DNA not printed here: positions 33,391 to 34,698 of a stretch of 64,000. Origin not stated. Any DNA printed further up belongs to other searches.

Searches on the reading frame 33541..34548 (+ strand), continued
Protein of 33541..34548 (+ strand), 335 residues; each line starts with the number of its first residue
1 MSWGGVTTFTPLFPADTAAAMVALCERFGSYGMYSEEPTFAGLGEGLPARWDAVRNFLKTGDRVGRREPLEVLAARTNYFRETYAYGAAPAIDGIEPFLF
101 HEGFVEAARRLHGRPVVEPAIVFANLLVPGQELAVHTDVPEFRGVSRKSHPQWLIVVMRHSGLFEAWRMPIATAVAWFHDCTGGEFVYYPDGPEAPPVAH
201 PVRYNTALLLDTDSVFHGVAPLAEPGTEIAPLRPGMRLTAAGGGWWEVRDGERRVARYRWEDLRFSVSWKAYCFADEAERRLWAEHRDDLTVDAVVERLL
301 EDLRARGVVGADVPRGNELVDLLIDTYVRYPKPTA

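Call 35: search_protein_families(library=pfam, proteins=[L027:7097-7861:-, L027:7862-9784:-, L027:9795-10574:-, L027:10664-12832:-, L027:4831-5979:+, L032:1876-2178:+, L032:3265-3879:+, L023:10384-11388:+, L014:4868-5722:-, L033:1461-1994:-], max_evalue=0.001)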
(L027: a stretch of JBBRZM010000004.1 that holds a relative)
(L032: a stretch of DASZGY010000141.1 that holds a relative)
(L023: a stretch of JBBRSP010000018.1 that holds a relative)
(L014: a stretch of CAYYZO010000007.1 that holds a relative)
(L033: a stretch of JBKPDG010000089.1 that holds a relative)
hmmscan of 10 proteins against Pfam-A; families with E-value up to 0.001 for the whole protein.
L027:7097-7861:- (254 aa): 11 families
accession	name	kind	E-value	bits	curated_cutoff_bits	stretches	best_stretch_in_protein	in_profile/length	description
PF13085.11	Fer2_3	-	9.9e-23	80.6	27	1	4-120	1-105/107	2Fe-2S iron-sulfur cluster binding domain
PF13183.11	Fer4_8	-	7.3e-10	39.7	27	1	156-227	2-68/68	4Fe-4S dicluster domain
PF12838.12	Fer4_7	-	5.1e-09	36.9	27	1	159-227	2-52/52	4Fe-4S dicluster domain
PF13187.11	Fer4_9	-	2.1e-08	34.5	27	2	158-226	1-50/52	4Fe-4S dicluster domain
PF13534.11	Fer4_17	-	4.4e-08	34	22.2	1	158-228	1-61/61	4Fe-4S dicluster domain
PF13237.11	Fer4_10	-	6.2e-06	26.5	25.5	1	155-224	5-53/53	4Fe-4S dicluster domain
PF12797.12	Fer4_2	-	1.2e-05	25.3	24.5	1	153-170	4-21/22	4Fe-4S binding domain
PF12837.12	Fer4_6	-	1.4e-05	25.3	25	1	153-172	3-22/24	4Fe-4S binding domain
PF00037.32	Fer4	-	4.4e-05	23.6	21.1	1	155-173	4-22/24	4Fe-4S binding domain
PF14697.11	Fer4_21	-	6.9e-05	23.3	35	1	152-183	1-32/59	4Fe-4S dicluster domain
PF00111.32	Fer2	-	0.00025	21.4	21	1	46-86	24-74/77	2Fe-2S iron-sulfur cluster binding domain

L027:7862-9784:- (640 aa): 9 families
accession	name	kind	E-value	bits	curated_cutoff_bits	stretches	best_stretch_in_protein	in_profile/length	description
PF00890.30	FAD_binding_2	-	5.3e-55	187.7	20.4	1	37-443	1-414/414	FAD binding domain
PF02910.25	Succ_DH_flav_C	-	1.9e-34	118.8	20.8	1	505-639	1-130/130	Fumarate reductase flavoprotein C-term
PF01266.30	DAO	-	1.8e-10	41.4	27.9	1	38-145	2-91/353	FAD dependent oxidoreductase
PF07992.20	Pyr_redox_2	-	5.8e-07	29.6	26.1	1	36-236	1-115/291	Pyridine nucleotide-disulphide oxidoreductase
PF00070.33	Pyr_redox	-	5e-05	24.2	22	1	37-72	1-36/82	Pyridine nucleotide-disulphide oxidoreductase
PF03486.20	HI0933_like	-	8.6e-05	22.5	50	0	37-89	2-54/244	HI0933-like protein Rossmann domain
PF01134.28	GIDA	-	8.7e-05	22.2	22.1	0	38-66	2-30/391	Glucose inhibited division protein A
PF01494.25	FAD_binding_3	-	0.00012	21.9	22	1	36-70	2-36/349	FAD binding domain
PF13450.12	NAD_binding_8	-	0.00022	21.9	21.9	0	40-70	1-31/68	NAD(P)-binding Rossmann-like domain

L027:9795-10574:- (259 aa): 1 family
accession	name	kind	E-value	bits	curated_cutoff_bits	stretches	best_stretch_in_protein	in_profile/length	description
PF01127.27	Sdh_cyt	-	1.1e-10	42.1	25.8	1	144-243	21-117/122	Succinate dehydrogenase/Fumarate reductase transmembrane subunit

L027:10664-12832:- (722 aa): 4 families
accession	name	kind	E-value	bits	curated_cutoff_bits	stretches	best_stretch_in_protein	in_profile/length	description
PF22666.2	Glyco_hydro_2_N2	-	1.5e-07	32.1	27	1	66-146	50-126/167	Glycosyl hydrolase 2 galactose-binding domain-like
PF02837.24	Glyco_hydro_2_N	-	3.3e-06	27.6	28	1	17-177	4-166/169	Glycosyl hydrolases family 2, sugar binding domain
PF00703.27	Glyco_hydro_2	-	0.00018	22.7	23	1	199-297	16-109/109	Glycosyl hydrolases family 2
PF02836.23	Glyco_hydro_2_C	-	0.00029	20.5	21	0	299-491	1-182/302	Glycosyl hydrolases family 2, TIM barrel domain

L027:4831-5979:+ (382 aa): 5 families
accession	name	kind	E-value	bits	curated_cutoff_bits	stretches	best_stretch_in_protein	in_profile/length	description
PF01053.26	Cys_Met_Meta_PP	-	3.3e-139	464.1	27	1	8-378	1-380/381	Cys/Met metabolism PLP-dependent enzyme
PF01212.27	Beta_elim_lyase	-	6.8e-07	29.3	27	1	49-272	27-270/288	Beta-eliminating lyase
PF00155.27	Aminotran_1_2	-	1.6e-05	24.7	19.7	1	48-228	35-246/361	Aminotransferase class I and II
PF00266.25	Aminotran_5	-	5.6e-05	22.7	21.5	1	124-202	125-204/371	Aminotransferase class-V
PF06838.17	Met_gamma_lyase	-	0.00014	21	24.2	1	130-225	147-248/405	Methionine gamma-lyase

L032:1876-2178:+ (100 aa): 0 families

L032:3265-3879:+ (204 aa): 1 family
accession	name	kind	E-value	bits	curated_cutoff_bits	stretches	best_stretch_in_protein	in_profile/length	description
PF03167.25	UDG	-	1.1e-33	116.8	24.3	1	37-196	1-141/141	Uracil DNA glycosylase superfamily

L023:10384-11388:+ (334 aa): 1 family
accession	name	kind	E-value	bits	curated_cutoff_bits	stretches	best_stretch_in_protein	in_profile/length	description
PF00291.31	PALP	-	1.3e-71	241.8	35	1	20-312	4-295/295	Pyridoxal-phosphate dependent enzyme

L014:4868-5722:- (284 aa): 4 families
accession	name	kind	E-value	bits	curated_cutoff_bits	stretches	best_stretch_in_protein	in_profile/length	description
PF00106.31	adh_short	-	2.1e-47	161.6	26.6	1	7-190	1-190/195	short chain dehydrogenase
PF13561.12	adh_short_C2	-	2e-34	119.7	27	1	16-204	6-200/236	Enoyl-(Acyl carrier protein) reductase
PF08659.16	KR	-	2.5e-12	47.5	22.6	1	9-164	3-164/180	KR domain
PF01370.27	Epimerase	-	0.00035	20.5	20.9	1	9-117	1-100/240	NAD dependent epimerase/dehydratase family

L033:1461-1994:- (177 aa): 1 family
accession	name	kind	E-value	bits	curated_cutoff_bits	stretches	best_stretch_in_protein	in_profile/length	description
PF10604.15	Polyketide_cyc2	-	1.7e-05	25.6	27.4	1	3-149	2-141/142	Polyketide cyclase / dehydrase and lipid transport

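Call 41: find_encoding_contigs(protein=P0340, flank=8000, max_places=3)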
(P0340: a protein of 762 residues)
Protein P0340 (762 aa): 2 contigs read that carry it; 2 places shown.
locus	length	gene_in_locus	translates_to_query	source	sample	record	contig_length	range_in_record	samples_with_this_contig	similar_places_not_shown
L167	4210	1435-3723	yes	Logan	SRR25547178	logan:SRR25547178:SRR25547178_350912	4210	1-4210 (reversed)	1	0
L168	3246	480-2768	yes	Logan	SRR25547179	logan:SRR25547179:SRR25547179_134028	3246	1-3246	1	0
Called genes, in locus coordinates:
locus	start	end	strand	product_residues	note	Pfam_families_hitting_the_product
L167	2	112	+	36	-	?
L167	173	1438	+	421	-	PF02624:YcaO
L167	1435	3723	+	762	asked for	PF07812:TfuA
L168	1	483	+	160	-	?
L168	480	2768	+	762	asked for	PF07812:TfuA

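Call 45: find_encoding_contigs(protein=P0006, flank=7000, max_places=2)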
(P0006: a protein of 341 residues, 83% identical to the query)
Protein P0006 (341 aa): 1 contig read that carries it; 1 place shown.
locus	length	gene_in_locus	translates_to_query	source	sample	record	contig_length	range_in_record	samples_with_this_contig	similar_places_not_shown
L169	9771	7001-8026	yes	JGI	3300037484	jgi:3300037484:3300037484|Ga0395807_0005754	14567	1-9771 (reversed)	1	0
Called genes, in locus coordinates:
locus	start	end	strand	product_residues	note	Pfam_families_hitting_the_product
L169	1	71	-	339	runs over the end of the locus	PF11136:DUF2889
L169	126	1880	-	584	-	PF26626:DUF8201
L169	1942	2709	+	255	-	PF00106:adh_short, PF08659:KR (faint), PF13561:adh_short_C2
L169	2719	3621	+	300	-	PF02826:2-Hacid_dh_C (weak), PF03446:NAD_binding_2, PF03807:F420_oxidored, PF14833:NAD_binding_11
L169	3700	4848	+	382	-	PF04909:Amidohydro_2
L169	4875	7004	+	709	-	PF01055:Glyco_hydro_31_2nd, PF21365:Glyco_hydro_31_3rd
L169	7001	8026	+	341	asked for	-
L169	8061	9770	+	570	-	?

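Call 50: search_solved_structures(query=A3, max_evalue=10, show_alignments=2)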
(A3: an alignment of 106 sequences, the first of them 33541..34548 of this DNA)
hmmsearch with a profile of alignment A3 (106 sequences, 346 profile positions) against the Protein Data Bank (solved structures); distinct sequences matched with E-value up to 10: 2.
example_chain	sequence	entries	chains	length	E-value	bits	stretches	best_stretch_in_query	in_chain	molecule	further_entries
6iuq_A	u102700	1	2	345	0.27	13.5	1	172-244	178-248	Prolyl 4-hydroxylase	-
5mww_A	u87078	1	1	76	0.96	11.7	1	278-332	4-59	RNA polymerase sigma factor SigA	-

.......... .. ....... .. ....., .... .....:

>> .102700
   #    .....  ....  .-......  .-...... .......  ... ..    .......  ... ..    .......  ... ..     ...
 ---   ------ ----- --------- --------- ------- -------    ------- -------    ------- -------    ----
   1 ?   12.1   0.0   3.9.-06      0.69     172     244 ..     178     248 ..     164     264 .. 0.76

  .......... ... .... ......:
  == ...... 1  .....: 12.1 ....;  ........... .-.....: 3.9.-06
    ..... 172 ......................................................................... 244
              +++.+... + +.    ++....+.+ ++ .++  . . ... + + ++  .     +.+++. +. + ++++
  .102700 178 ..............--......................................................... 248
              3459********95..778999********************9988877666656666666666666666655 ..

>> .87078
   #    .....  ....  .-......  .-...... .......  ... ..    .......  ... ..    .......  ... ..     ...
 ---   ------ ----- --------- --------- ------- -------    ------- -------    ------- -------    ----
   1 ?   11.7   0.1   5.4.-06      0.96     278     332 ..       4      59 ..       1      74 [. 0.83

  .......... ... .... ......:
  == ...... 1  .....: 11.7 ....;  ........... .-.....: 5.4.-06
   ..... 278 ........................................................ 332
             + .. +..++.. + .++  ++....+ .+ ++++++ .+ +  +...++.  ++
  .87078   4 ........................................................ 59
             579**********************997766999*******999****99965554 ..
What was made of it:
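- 34330..34350 (+): Copy B R264-F-S-V-S-W-K270, the putative 2OG-binding strand. It lies about 37 residues further from the distal His than in P4H enzymes, after a three-strand insertion at 236-259. The spacing is compared with 6iuq in call 50.
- The family profile weakly hits a solved prolyl 4-hydroxylase around the distal His (call 50). The family profile weakly hits a solved prolyl 4-hydroxylase (call 50).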

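Call 53: find_encoding_contigs(protein=P0015, flank=7000, max_places=1)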
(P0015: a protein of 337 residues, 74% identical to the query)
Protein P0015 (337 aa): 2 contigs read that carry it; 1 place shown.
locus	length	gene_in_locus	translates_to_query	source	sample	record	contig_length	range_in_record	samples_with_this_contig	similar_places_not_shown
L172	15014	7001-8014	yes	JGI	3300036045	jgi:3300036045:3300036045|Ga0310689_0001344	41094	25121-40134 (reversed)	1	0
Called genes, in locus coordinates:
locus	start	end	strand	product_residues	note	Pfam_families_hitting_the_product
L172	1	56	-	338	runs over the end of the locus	?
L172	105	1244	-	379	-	PF00108:Thiolase_N, PF02803:Thiolase_C (faint), PF22691:Thiolase_C_1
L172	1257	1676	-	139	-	PF12172:zf-ChsH2 (weak), PF01796:OB_ChsH2_C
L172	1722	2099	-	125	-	PF13560:HTH_31 (weak), PF01381:HTH_3 (weak)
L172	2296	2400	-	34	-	-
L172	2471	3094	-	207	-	PF01914:MarC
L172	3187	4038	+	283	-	-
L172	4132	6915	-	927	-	PF03176:MMPL, PF02460:Patched (faint), PF12349:Sterol-sensing (faint), PF03176:MMPL, PF00873:ACR_tran (weak), PF00027:cNMP_binding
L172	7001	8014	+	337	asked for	-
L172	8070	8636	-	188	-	PF09970:DUF2204 (faint)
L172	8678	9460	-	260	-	PF00106:adh_short (weak), PF13561:adh_short_C2, PF00106:adh_short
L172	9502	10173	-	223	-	PF00072:Response_reg, PF00196:GerE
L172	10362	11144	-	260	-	PF25601:AAA_lid_14, PF02954:HTH_8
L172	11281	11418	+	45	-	-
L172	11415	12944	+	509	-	PF00128:Alpha-amylase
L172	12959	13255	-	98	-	PF03626:COX4_pro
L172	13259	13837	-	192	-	PF00510:COX3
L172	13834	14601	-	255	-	-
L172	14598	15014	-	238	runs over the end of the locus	-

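Call 54: find_encoding_contigs(protein=P0012, flank=7000, max_places=1)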
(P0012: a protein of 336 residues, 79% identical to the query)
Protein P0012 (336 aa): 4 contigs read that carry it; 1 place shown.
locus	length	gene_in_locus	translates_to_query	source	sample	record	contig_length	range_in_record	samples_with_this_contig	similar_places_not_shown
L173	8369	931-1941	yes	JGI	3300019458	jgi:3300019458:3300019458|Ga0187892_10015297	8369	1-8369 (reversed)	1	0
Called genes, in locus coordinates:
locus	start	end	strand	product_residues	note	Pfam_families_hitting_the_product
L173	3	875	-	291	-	?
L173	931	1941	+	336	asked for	-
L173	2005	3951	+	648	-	PF02784:Orn_Arg_deC_N, PF17810:Arg_decarb_HB, PF17944:Arg_decarbox_C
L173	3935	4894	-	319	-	PF00749:tRNA-synt_1c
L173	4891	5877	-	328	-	PF08240:ADH_N, PF00107:ADH_zinc_N, PF13602:ADH_zinc_N_2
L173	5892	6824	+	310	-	PF00581:Rhodanese, PF01883:FeS_assembly_P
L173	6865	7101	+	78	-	PF01176:eIF-1a, PF16745:RsgA_N (weak)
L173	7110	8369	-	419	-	PF13581:HATPase_c_2 (faint), PF02518:HATPase_c, PF00072:Response_reg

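Call 57: search_protein_families(library=pfam, proteins=[L066:5684-5983:+, L062:1758-2558:+, L070:2769-3443:+, L026:5054-5989:+, L052:7275-7880:+, L071:4310-5251:+, L070:3440-4894:+, L012:479-2101:+, L007:6994-8061:-, L025:4745-5758:-], max_evalue=0.1)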
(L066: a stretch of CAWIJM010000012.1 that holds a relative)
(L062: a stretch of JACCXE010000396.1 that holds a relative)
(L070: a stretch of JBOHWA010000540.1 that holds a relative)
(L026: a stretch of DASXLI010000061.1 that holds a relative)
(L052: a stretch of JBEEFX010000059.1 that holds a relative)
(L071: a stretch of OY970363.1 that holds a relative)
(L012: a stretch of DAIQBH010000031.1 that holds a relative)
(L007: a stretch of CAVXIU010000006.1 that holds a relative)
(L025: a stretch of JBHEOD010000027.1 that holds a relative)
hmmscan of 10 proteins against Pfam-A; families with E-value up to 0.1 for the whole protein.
L066:5684-5983:+ (99 aa): 1 family
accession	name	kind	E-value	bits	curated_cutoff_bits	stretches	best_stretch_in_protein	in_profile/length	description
PF07045.17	DUF1330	-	0.0042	17.9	23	1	14-83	15-85/94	Domain of unknown function (DUF1330)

L062:1758-2558:+ (266 aa): 2 families
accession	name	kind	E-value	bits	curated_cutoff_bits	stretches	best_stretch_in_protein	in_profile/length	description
PF05721.19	PhyH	-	1e-26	95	22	1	23-200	3-211/213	Phytanoyl-CoA dioxygenase (PhyH)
PF13759.12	2OG-FeII_Oxy_5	-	0.075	13.9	27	0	157-202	52-97/101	Putative 2OG-Fe(II) oxygenase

L070:2769-3443:+ (224 aa): 3 families
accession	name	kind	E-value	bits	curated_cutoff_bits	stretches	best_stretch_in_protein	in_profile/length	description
PF09209.16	CecR_C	-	1.1e-20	74.4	24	1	92-210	2-125/125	HTH-type transcriptional dual regulator CecR, C-terminal domain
PF00440.29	TetR_N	-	3.7e-16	59.1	24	1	18-62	2-46/47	Bacterial regulatory proteins, tetR family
PF17939.6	TetR_C_30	-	0.00021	22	26.3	1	102-209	7-115/115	Tetracyclin repressor-like, C-terminal domain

L026:5054-5989:+ (311 aa): 6 families
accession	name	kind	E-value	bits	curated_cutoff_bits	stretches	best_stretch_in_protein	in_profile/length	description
PF03060.21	NMO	-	1.7e-62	212.1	28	2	83-298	104-330/331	Nitronate monooxygenase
PF00478.31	IMPDH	-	7.5e-14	51.9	25.6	2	163-210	202-249/345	IMP dehydrogenase / GMP reductase domain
PF01070.24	FMN_dh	-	1.2e-07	31.6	24.9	1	125-203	230-308/350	FMN-dependent dehydrogenase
PF05690.20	ThiG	-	0.0031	17.4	23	1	155-209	162-215/247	Thiazole biosynthesis protein ThiG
PF04481.18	DUF561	-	0.0037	16.9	21.6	1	162-202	180-219/243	Protein of unknown function (DUF561)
PF00977.27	His_biosynth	-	0.015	15.2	23.6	1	162-199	184-221/228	Histidine biosynthesis protein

L052:7275-7880:+ (201 aa): 1 family
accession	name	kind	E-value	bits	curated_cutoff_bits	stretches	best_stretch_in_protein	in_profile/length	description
PF04072.20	LCM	-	1.2e-22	81.2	22.3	1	2-99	89-184/187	Leucine carboxyl methyltransferase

L071:4310-5251:+ (313 aa): 3 families
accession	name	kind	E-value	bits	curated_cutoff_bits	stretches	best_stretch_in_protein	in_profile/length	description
PF00753.33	Lactamase_B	-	2.1e-24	87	22.7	1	24-226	2-196/196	Metallo-beta-lactamase superfamily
PF12706.13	Lactamase_B_2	-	0.0023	18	27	1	40-104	3-73/200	Beta-lactamase superfamily domain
PF12098.13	DUF3574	-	0.0057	16.9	25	1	239-267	20-48/103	Protein of unknown function (DUF3574)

L070:3440-4894:+ (484 aa): 1 family
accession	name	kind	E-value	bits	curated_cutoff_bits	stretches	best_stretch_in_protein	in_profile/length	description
PF02321.23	OEP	-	9.1e-36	123.8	22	2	66-270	1-187/187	Outer membrane efflux protein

L012:479-2101:+ (540 aa): 3 families
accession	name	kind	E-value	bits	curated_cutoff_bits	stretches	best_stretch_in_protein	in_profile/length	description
PF00501.34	AMP-binding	-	2.3e-49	168.7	29.9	1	11-398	3-384/384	AMP-binding enzyme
PF13193.12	AMP-binding_C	-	2.4e-13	51.3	24.5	1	452-527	1-76/76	AMP-binding enzyme C-terminal domain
PF23562.2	AMP-binding_C_3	-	0.0062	17.3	20.8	1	444-474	8-39/124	AMP-binding enzyme C-terminal domain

L007:6994-8061:- (355 aa): 2 families
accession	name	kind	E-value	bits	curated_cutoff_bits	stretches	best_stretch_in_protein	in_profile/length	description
PF13229.12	Beta_helix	-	0.012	15.7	25.9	1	124-227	52-155/158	Right handed beta helix region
PF00544.25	Pectate_lyase_4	-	0.049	13.7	24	0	161-218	112-177/211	Pectate lyase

L025:4745-5758:- (337 aa): 1 family
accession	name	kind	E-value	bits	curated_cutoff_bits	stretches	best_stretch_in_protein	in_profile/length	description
PF10974.15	DUF2804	-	1.2e-99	334.2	26.9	1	3-337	2-339/339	Domain of unknown function (DUF2804)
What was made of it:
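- PhyH, nitronate monooxygenase, CoA-ligase and TetR genes are adjacent in several clades (call 57).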

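Call 60: search_protein_families(library=pfam, alignment_id=A3, max_evalue=0.01)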
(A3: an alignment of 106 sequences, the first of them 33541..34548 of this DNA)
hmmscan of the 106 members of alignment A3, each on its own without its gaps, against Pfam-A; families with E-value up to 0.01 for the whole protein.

A. member 1, window:33541-34548:+ (335 aa): 0 families

B. families by the number of members that match (of 106 scanned): 6 families
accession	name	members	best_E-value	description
PF13640.12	2OG-FeII_Oxy_3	16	2.1e-06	2OG-Fe(II) oxygenase superfamily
PF07812.18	TfuA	1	3.7e-47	TfuA-like protein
PF00005.33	ABC_tran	1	1e-08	ABC transporter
PF13432.12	TPR_16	1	0.0022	Tetratricopeptide repeat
PF13401.12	AAA_22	1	0.0036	AAA domain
PF13191.12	AAA_16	1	0.0045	AAA ATPase domain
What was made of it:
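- Closest known: P4H-like 2OG-Fe. Same: Sixteen of 106 family members hit PF13640 (call 60).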

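Call 64: list_cluster_members(proteins=[P0241, P0242, P0243, P0245, P0248, P0254, P0269, P0282, P0309, P0363])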
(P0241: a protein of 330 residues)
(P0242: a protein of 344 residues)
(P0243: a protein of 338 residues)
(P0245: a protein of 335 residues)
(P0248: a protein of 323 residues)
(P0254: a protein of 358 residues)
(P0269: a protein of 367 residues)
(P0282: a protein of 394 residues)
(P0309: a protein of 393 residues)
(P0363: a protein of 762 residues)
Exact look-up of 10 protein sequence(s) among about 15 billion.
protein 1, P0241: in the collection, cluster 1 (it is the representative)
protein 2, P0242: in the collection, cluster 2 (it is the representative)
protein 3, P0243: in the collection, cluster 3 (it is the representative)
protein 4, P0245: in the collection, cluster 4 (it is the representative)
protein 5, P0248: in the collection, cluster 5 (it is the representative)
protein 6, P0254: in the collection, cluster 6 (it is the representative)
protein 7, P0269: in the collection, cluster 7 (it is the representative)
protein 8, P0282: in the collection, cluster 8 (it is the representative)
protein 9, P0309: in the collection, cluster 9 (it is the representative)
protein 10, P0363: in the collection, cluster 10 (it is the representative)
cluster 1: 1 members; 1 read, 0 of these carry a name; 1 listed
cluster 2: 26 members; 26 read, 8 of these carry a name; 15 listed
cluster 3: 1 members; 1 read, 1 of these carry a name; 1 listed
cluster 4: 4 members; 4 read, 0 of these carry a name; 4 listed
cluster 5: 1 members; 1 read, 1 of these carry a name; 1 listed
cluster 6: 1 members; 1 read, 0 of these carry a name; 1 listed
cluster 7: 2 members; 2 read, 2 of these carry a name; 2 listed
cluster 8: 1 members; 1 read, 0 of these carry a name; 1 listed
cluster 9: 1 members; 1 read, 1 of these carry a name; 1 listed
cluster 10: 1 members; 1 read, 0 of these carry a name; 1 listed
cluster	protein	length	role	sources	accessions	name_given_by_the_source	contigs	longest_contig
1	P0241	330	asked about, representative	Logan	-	-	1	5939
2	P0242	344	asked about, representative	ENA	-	-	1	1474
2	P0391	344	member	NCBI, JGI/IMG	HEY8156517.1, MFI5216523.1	MAG TPA: hypothetical protein VII72_20480 [Myxococcota bacterium] | hypothetical protein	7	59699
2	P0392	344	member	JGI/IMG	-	hypothetical protein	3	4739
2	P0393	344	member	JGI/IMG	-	hypothetical protein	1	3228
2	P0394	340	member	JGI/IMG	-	hypothetical protein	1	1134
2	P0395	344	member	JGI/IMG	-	hypothetical protein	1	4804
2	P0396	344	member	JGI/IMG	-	hypothetical protein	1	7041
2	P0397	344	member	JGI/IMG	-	hypothetical protein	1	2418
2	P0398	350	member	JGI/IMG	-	hypothetical protein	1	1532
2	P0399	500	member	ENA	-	-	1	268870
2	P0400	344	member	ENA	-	-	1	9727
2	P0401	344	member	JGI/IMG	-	-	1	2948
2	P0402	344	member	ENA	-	-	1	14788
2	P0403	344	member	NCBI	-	-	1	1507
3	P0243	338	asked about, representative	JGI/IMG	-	hypothetical protein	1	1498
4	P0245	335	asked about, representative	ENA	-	-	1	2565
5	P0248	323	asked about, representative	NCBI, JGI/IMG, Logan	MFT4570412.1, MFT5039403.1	MAG: hypothetical protein ACI8TX_000351 [Hyphomicrobiaceae bacterium] | hypothetical protein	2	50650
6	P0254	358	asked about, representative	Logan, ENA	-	-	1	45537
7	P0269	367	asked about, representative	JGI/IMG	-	hypothetical protein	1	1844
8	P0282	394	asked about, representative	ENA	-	-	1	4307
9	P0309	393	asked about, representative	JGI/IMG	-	2OG-Fe(II) oxygenase superfamily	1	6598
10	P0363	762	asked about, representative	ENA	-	-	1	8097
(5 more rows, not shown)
